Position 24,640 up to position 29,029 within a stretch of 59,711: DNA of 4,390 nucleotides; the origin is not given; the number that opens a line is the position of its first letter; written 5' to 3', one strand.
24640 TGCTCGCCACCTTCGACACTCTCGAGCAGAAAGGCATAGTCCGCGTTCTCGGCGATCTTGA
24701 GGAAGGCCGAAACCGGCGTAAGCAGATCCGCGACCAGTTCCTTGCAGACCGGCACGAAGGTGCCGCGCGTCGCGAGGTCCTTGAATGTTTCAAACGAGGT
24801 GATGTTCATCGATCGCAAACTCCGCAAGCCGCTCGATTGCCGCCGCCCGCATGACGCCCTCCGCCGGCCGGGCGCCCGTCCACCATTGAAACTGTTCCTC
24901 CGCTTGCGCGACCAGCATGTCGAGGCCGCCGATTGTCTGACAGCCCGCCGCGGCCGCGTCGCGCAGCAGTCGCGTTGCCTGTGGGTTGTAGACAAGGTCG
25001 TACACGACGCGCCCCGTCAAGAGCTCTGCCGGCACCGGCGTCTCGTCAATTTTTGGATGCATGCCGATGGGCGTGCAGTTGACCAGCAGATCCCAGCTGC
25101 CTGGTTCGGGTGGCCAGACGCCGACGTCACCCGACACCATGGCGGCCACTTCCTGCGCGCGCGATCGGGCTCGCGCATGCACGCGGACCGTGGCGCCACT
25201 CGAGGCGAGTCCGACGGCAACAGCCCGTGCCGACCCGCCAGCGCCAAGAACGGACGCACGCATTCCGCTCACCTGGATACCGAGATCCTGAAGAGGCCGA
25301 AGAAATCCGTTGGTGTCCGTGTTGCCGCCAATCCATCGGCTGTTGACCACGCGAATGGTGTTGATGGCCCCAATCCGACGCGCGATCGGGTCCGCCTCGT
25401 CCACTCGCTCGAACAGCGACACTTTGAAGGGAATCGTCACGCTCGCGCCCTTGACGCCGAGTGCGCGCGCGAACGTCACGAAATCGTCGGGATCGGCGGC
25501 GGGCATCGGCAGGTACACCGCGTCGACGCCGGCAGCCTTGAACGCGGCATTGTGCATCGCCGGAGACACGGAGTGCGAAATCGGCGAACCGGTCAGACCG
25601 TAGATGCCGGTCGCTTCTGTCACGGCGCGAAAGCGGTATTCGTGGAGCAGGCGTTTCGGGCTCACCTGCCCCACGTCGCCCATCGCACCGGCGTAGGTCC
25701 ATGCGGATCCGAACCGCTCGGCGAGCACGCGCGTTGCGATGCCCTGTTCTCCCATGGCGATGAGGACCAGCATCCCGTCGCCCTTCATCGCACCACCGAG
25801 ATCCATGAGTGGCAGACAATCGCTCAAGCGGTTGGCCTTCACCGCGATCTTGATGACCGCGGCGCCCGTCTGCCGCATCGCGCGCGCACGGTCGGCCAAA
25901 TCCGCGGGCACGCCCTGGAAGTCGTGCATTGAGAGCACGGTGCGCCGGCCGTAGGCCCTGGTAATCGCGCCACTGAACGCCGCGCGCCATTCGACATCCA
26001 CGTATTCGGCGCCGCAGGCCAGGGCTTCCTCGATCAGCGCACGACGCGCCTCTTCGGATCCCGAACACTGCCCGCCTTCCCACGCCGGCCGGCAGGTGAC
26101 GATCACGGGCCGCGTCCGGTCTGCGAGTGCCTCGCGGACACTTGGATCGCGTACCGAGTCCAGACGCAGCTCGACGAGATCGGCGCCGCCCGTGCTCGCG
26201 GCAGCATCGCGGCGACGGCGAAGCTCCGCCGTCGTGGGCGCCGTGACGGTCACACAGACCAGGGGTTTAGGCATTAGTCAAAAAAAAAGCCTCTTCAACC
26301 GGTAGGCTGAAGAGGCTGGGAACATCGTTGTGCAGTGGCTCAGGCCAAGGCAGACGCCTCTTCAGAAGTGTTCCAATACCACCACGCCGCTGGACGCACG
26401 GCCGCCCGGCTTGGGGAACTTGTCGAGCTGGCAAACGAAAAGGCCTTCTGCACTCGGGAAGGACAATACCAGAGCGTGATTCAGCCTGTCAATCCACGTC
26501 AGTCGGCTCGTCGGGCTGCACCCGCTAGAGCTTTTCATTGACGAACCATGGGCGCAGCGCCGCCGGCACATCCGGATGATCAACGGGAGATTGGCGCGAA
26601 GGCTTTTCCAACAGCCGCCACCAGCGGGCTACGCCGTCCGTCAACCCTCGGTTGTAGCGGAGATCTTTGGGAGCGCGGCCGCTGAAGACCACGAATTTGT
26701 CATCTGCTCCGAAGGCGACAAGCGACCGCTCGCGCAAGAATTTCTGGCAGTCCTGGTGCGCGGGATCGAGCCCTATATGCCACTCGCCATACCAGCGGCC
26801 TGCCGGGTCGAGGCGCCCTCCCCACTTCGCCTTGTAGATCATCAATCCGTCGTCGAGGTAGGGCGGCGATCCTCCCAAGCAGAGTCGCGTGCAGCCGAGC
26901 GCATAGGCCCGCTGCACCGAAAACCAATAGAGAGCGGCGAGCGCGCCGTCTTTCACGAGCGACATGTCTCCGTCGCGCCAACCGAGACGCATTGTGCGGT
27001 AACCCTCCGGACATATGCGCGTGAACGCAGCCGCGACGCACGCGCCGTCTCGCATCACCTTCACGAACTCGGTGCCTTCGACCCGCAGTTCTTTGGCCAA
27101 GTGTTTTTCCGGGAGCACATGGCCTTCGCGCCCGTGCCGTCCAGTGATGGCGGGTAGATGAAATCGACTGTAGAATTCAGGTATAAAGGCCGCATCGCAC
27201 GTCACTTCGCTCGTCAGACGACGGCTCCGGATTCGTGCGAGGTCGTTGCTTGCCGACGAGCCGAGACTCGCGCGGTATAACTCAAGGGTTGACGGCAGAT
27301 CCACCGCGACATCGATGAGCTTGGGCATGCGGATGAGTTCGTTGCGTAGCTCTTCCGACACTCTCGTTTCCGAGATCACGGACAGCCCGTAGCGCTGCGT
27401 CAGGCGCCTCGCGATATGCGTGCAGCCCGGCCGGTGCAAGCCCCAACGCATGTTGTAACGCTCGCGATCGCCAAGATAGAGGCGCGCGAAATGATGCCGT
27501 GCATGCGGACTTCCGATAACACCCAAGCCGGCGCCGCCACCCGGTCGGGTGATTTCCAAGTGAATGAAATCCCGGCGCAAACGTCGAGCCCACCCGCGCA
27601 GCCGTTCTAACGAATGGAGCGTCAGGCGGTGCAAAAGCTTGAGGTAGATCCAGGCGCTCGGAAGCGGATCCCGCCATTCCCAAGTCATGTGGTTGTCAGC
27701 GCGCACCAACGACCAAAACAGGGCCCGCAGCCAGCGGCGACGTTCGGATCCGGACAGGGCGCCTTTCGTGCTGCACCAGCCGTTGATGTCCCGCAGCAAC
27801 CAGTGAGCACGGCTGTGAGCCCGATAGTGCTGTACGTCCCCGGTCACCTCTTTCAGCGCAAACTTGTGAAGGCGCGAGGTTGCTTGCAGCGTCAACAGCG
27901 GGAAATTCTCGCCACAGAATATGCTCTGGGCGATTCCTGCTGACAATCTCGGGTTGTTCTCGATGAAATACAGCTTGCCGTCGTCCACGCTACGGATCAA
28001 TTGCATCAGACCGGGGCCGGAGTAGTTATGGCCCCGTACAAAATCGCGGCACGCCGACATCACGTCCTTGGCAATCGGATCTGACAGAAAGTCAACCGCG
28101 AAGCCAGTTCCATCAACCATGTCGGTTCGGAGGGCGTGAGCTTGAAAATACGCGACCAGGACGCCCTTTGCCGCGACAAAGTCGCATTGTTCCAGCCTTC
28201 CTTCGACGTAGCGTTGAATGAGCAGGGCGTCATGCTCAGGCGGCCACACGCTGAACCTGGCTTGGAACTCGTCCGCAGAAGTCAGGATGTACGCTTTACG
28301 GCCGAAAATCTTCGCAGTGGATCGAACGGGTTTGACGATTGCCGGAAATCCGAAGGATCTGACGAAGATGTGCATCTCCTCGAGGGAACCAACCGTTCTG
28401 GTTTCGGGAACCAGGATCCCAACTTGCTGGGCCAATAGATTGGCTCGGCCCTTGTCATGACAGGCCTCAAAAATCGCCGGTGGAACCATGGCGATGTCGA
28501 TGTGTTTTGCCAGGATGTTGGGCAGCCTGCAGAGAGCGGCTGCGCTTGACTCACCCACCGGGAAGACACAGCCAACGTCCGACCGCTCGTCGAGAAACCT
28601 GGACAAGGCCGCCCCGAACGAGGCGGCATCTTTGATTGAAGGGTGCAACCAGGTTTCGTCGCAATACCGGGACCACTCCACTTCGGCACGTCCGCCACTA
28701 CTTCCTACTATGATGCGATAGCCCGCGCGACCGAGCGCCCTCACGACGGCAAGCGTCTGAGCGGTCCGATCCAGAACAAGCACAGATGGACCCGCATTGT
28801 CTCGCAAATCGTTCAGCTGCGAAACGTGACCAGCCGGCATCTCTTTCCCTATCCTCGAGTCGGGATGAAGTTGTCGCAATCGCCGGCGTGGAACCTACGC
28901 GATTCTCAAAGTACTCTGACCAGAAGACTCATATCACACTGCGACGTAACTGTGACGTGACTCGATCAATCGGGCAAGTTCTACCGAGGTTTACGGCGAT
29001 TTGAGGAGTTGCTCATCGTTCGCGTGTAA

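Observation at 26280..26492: Unannotated ribosome-mediated Trp attenuator (WWYW leader peptide, antiterminator/terminator) in front of the aro/trp operon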

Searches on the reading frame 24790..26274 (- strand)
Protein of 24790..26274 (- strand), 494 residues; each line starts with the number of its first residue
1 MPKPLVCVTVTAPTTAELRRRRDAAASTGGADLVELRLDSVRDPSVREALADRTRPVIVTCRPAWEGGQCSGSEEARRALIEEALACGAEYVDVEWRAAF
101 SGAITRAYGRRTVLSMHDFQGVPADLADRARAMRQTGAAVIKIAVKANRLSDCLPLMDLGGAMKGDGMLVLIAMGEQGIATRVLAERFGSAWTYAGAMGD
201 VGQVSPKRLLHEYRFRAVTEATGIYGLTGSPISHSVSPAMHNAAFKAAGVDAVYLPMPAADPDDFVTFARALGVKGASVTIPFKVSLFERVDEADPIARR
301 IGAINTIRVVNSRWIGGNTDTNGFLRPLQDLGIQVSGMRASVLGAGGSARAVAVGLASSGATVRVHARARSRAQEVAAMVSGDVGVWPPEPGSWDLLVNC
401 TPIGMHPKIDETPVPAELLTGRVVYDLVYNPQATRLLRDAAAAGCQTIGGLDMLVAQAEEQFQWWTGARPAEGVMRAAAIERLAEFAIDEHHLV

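Call 5: search_protein_families(library=pfam, proteins=[window:24790-26274:-])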
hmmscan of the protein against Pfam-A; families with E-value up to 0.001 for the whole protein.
window:24790-26274:- (494 aa): 3 families
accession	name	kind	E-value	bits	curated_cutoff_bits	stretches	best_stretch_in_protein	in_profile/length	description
PF01487.21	DHquinase_I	-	3.1e-42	145.7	22.2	1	7-208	1-225/230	Type I 3-dehydroquinase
PF08501.16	Shikimate_dh_N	-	1.2e-23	83.6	27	1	227-307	1-83/83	Shikimate dehydrogenase substrate binding domain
PF18317.6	SDH_C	-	2.2e-10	40.5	25.8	1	450-479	1-30/31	Shikimate 5'-dehydrogenase C-terminal domain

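Call 7: find_homologous_proteins(query=window:24790-26274:-, max_evalue=1e-30)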
Query window:24790-26274:- (494 aa): 5826 proteins with E <= 1e-30 among 8000 candidates; the best 120 are listed.
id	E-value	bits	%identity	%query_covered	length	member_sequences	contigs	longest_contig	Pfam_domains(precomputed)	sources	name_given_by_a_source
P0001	0.0e+0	1092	100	100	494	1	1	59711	PF08501.17,PF18317.7,PF01487.23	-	-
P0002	1.1e-230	784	72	100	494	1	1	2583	PF08501.17,PF18317.7,PF01487.23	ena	-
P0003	1.4e-230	784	73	99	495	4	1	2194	PF08501.17,PF18317.7,PF01487.23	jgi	jgi:3-dehydroquinate dehydratase / shikimate dehydrogenase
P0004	8.3e-226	768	70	99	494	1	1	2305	PF08501.17,PF18317.7,PF01487.23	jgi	jgi:3-dehydroquinate dehydratase/shikimate dehydrogenase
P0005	1.5e-225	767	69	100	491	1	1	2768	PF08501.17,PF18317.7,PF01487.23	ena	-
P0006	3.5e-223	760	68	100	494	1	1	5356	PF08501.17,PF18317.7,PF01487.23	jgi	jgi:3-dehydroquinate dehydratase/shikimate dehydrogenase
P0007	5.2e-222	756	71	99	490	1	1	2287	PF08501.17,PF18317.7,PF01487.23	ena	-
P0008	7.6e-222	755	67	100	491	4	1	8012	PF08501.17,PF18317.7,PF01487.23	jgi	jgi:3-dehydroquinate dehydratase / shikimate dehydrogenase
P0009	1.3e-221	755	68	100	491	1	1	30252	PF08501.17,PF18317.7,PF01487.23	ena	-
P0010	2.4e-221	754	68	100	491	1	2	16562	PF08501.17,PF18317.7,PF01487.23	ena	-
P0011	1.1e-220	752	68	100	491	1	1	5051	PF08501.17,PF18317.7,PF01487.23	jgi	jgi:3-dehydroquinate dehydratase/shikimate dehydrogenase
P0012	1.6e-220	751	68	100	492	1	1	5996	PF08501.17,PF18317.7,PF01487.23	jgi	jgi:3-dehydroquinate dehydratase/shikimate dehydrogenase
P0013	3.3e-219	747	71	99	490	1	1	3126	PF08501.17,PF18317.7,PF01487.23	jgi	jgi:3-dehydroquinate dehydratase/shikimate dehydrogenase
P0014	3.8e-219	746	69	99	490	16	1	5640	PF08501.17,PF18317.7,PF01487.23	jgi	-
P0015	1.2e-218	745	69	100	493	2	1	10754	PF08501.17,PF18317.7,PF01487.23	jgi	jgi:3-dehydroquinate dehydratase/shikimate dehydrogenase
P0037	2.5e-214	731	67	100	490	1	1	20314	PF08501.17,PF18317.7,PF01487.23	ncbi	-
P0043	2.2e-213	727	67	99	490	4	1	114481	PF08501.17,PF18317.7,PF01487.23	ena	-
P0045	3.6e-213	727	67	100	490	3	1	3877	PF08501.17,PF18317.7,PF01487.23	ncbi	-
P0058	8.0e-212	722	67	100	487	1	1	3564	PF08501.17,PF18317.7,PF01487.23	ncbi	-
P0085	1.4e-209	715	65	100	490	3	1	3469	PF08501.17,PF18317.7,PF01487.23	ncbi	-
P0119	2.8e-208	711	66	100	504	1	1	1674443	PF08501.17,PF18317.7,PF01487.23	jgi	jgi:3-dehydroquinate dehydratase / shikimate dehydrogenase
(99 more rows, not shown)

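Call 9: find_related_loci(query=A1, collection=genome_contigs, flank=4000)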
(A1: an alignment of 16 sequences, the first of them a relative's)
Query A1 (494 aa) in genome_contigs; peptide patterns used: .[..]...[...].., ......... (x = any residue, [..] = any of these).
599 stretches matched a pattern (row limit reached: there are more); 574 encode a relative of the query (tblastn E <= 1e-3); the best 80 are kept; 80 distinct loci.
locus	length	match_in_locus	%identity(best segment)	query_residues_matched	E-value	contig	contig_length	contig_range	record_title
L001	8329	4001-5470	65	1-494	0e+0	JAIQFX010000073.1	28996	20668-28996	MAG: Terriglobia bacterium isolate SRVP_36 SRVP18_hole-7m-from-trench_1_20cm_scaffold_1001, whole genome shotgun sequenc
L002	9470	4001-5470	65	1-494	0e+0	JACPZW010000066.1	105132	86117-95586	MAG: Acidobacteria bacterium isolate NC_groundwater_900_Pr1_S-0.2um_67_29 Montesol18-Sp2_coassembly_scaffold_920960, who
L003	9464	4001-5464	66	3-494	0e+0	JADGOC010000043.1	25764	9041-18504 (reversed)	MAG: Acidobacteria bacterium isolate Chersky.31_34 contig-100_536, whole genome shotgun sequence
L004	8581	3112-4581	65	1-494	0e+0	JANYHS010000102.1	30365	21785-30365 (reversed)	MAG: Acidobacteria bacterium isolate GL140_1_metabinner_89_sub GL140_1_k141_22028, whole genome shotgun sequence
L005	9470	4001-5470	65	1-494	0e+0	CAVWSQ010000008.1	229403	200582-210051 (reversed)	MAG: uncultured Acidobacteriota bacterium isolate MFD04944.bin.1.4 genome assembly, contig: contig_84060, whole genome s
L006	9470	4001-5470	72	5-494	0e+0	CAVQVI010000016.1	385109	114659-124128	MAG: uncultured Acidobacteriota bacterium isolate MFD10007.bin.2.204 genome assembly, contig: contig_35684, whole genome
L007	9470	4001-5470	65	1-494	0e+0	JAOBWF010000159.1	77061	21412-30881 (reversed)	MAG: Acidobacteria bacterium isolate RYN_30 scaffold_5386015, whole genome shotgun sequence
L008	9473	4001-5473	66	1-494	0e+0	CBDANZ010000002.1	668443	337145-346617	MAG: Vicinamibacterales bacterium isolate 4324dceb-4a34-44c6-a01a-c64cd291e731 genome assembly, contig: contig_2, whole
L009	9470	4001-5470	63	1-494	0e+0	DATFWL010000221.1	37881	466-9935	MAG TPA_asm: Vicinamibacterales bacterium isolate SMAG_U9489 k141_16339480, whole genome shotgun sequence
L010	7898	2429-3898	63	1-494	0e+0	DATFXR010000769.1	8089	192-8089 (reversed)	MAG TPA_asm: Vicinamibacterales bacterium isolate SMAG_U9522 k141_10424742, whole genome shotgun sequence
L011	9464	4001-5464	63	4-494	0e+0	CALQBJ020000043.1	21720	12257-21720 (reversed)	MAG: Bifidobacterium breve isolate HRS-HS13-bin-114 genome assembly, contig: HRSG-H13-C3656, whole genome shotgun sequen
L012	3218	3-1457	63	6-494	0e+0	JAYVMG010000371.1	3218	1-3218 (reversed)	MAG: Acidobacteriota bacterium isolate GL58_Up_concoct_85 GL58_Up_concoct_85_370, whole genome shotgun sequence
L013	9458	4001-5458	64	6-494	0e+0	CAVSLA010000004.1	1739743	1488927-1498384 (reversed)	MAG: uncultured Acidobacteriota bacterium isolate MFD09206.bin.1.227 genome assembly, contig: contig_5405, whole genome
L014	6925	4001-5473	64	1-494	0e+0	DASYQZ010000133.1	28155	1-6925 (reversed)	MAG TPA_asm: Vicinamibacterales bacterium isolate SMAG_U4498 k141_684333, whole genome shotgun sequence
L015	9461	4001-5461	67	4-494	0e+0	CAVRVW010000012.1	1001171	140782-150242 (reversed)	MAG: uncultured Acidobacteriota bacterium isolate MFD02242.bin.2.43 genome assembly, contig: contig_9304, whole genome s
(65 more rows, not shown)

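Call 42: find_encoding_contigs(protein=P0119, flank=10000, max_places=2)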
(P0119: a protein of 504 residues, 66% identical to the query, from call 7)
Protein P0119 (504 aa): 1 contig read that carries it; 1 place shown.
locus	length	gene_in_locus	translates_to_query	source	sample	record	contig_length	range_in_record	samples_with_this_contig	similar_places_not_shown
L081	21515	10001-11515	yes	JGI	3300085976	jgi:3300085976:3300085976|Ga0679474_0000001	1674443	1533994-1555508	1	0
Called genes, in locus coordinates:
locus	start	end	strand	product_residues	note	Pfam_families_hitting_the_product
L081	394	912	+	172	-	PF01170:UPF0020 (faint), PF08123:DOT1 (weak), PF06325:PrmA (weak), PF13649:Methyltransf_25, PF13847:Methyltransf_31, PF08241:Methyltransf_11 (weak)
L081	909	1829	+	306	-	PF19300:BPD_transp_1_N, PF00528:BPD_transp_1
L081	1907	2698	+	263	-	PF00528:BPD_transp_1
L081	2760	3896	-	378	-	PF13428:TPR_14 (faint), PF13174:TPR_6 (faint), PF07719:TPR_2 (faint), PF13181:TPR_8 (faint), PF13432:TPR_16 (weak), PF13414:TPR_11, PF12895:ANAPC3 (weak), PF13432:TPR_16, +8 more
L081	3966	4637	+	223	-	PF07638:Sigma70_ECF, PF04542:Sigma70_r2, PF08281:Sigma70_r4_2, PF04545:Sigma70_r4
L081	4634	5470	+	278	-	PF13490:zf-HC2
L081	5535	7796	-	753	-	PF07494:Reg_prop (faint), PF21959:DUF6923 (faint), PF24684:Vgb_lyase, PF08450:SGL, PF20067:SSL_N (faint)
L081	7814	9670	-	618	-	PF05580:Peptidase_S55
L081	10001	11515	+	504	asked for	PF01487:DHquinase_I, PF08501:Shikimate_dh_N, PF18317:SDH_C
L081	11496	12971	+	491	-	PF04715:, PF00425:Chorismate_bind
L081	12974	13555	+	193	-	PF00117:GATase, PF07722:Peptidase_C26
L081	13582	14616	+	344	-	PF02885:Glycos_trans_3N, PF00591:Glycos_transf_3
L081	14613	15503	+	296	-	PF00218:IGPS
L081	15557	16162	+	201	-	PF00697:PRAI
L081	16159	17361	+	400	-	PF00291:PALP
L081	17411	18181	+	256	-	PF00290:Trp_syntA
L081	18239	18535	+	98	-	PF01817:CM_2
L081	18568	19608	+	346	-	PF18152:DAHP_snth_FXD, PF00793:DAHP_synth_1, PF03102:NeuB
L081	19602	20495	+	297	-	PF02153:PDH_N, PF20463:PDH_C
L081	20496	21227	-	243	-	-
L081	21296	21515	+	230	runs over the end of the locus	PF01144:CoA_trans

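Call 43: find_encoding_contigs(protein=P0043, flank=10000, max_places=2)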
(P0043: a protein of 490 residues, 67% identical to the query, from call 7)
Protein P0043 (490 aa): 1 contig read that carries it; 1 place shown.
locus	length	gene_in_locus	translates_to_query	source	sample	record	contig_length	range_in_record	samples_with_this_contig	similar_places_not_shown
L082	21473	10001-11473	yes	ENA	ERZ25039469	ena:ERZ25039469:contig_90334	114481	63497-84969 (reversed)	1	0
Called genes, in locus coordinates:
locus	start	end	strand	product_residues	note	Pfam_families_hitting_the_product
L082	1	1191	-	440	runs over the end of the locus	PF08309:LVIVD (faint)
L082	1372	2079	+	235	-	-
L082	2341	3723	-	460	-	PF13432:TPR_16 (weak), PF00515:TPR_1 (weak), PF07719:TPR_2 (weak), PF13414:TPR_11 (weak), PF13432:TPR_16 (weak), PF12895:ANAPC3 (weak), PF13432:TPR_16, PF23914:TPR_CcmH_CycH (weak), +15 more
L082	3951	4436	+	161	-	PF04542:Sigma70_r2, PF07638:Sigma70_ECF, PF08281:Sigma70_r4_2, PF04545:Sigma70_r4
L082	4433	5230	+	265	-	PF13490:zf-HC2 (weak)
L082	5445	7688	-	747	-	PF07494:Reg_prop (faint), PF08450:SGL (weak), PF14517:Tachylectin (faint), PF20067:SSL_N (faint), PF24684:Vgb_lyase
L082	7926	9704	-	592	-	PF05580:Peptidase_S55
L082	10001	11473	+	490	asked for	PF01487:DHquinase_I, PF08501:Shikimate_dh_N, PF18317:SDH_C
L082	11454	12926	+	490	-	PF04715:, PF00425:Chorismate_bind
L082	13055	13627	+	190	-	PF00117:GATase, PF07722:Peptidase_C26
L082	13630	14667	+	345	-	PF02885:Glycos_trans_3N, PF00591:Glycos_transf_3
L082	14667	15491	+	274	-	PF00218:IGPS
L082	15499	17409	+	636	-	PF00697:PRAI, PF00291:PALP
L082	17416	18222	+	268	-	PF00290:Trp_syntA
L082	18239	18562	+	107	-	PF01817:CM_2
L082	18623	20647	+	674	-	PF18152:DAHP_snth_FXD, PF00793:DAHP_synth_1, PF03102:NeuB, PF02153:PDH_N, PF20463:PDH_C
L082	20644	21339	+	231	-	PF01144:CoA_trans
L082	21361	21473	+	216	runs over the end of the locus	PF01144:CoA_trans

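Call 60: list_cluster_members(proteins=[P0037, P0045, P0058, P0085])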
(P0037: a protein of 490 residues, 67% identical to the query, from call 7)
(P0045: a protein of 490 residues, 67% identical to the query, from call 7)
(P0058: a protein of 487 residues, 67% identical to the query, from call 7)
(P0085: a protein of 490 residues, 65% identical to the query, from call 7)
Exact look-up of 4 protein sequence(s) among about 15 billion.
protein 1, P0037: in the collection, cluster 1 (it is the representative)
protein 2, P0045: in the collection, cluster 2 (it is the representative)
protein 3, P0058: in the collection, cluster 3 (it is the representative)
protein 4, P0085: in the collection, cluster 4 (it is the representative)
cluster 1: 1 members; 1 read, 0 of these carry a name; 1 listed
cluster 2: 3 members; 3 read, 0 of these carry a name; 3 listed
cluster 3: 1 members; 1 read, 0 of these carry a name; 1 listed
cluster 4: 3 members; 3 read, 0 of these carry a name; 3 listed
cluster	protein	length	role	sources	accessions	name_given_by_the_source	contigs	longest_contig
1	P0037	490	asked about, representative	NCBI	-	-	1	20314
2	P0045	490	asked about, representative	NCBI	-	-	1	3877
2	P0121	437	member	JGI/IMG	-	-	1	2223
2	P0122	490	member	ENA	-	-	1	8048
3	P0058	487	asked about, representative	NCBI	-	-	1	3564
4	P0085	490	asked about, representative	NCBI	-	-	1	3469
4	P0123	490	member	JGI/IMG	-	-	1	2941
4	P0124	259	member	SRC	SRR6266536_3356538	-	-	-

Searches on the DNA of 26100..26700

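Call 3: search_rna_families(source=window, start=26100, end=26700, threshold=evalue, max_evalue=10, show_alignments=3)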
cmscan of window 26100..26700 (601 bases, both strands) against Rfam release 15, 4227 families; matches with E-value up to 10: 2.
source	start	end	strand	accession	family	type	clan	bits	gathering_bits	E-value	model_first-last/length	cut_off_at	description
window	26196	26259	+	RF04050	mir-2072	Gene; miRNA;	-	17.2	100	1.4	1-67/67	no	mir-2072 microRNA precursor family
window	26185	26275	-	RF00312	snoZ206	Gene; snRNA; snoRNA; CD-box;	-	14.7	50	7.4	1-129/129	no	Small nucleolar RNA Z206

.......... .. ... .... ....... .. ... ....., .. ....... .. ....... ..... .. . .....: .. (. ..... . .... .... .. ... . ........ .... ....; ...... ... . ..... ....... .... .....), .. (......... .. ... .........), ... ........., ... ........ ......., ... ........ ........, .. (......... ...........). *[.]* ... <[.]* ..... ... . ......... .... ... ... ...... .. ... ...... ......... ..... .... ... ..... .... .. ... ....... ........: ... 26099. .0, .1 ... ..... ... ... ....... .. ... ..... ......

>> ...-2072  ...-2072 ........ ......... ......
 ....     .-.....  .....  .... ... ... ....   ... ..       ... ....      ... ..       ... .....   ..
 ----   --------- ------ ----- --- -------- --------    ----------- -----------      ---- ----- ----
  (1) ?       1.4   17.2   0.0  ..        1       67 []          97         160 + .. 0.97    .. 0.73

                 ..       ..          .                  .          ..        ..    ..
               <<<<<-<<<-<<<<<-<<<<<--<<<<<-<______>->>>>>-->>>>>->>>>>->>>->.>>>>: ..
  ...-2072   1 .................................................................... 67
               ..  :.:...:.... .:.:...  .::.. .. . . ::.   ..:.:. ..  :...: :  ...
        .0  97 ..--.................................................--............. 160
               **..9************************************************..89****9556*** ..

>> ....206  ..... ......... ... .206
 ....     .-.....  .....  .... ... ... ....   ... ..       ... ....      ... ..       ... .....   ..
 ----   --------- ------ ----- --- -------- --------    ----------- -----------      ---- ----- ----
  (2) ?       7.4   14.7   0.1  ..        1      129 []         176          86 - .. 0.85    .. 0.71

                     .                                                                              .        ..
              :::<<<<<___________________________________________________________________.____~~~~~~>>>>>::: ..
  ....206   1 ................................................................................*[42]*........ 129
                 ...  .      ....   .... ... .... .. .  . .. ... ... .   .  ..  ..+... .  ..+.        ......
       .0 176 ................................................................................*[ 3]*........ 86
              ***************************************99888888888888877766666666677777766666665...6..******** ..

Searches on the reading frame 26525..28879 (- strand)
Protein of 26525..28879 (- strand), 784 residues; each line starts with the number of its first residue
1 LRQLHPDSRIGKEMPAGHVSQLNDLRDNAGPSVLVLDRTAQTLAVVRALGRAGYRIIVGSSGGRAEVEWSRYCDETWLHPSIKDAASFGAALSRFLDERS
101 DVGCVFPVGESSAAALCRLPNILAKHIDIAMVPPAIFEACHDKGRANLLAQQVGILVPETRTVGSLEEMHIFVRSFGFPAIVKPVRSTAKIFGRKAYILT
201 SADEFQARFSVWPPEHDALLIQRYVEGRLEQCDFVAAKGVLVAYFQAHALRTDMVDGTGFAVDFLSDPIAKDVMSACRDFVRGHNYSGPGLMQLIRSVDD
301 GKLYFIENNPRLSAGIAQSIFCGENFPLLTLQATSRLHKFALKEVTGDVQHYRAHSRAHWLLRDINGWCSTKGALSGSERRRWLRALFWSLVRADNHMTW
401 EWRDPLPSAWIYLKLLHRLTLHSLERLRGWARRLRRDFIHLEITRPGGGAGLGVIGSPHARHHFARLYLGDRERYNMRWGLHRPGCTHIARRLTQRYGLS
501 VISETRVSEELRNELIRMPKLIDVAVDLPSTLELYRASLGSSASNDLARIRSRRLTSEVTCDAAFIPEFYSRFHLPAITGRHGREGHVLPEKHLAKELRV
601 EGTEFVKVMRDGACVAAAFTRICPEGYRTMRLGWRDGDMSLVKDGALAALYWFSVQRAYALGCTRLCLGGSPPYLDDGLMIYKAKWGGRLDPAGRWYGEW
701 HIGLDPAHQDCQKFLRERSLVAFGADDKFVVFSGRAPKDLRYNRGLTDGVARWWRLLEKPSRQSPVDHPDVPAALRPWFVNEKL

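Call 5: search_protein_families(library=pfam, proteins=[window:26525-28879:-])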
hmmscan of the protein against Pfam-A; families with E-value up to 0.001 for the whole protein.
window:26525-28879:- (784 aa): 2 families
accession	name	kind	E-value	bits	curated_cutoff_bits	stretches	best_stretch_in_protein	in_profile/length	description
PF15632.11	ATPgrasp_Ter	-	2.8e-05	24.3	29.1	1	271-347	47-121/131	ATP-grasp in the biosynthetic pathway with Ter operon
PF02786.22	CPSase_L_D2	-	0.00034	20.6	19.8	0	264-314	132-182/211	Carbamoyl-phosphate synthase L chain, ATP binding domain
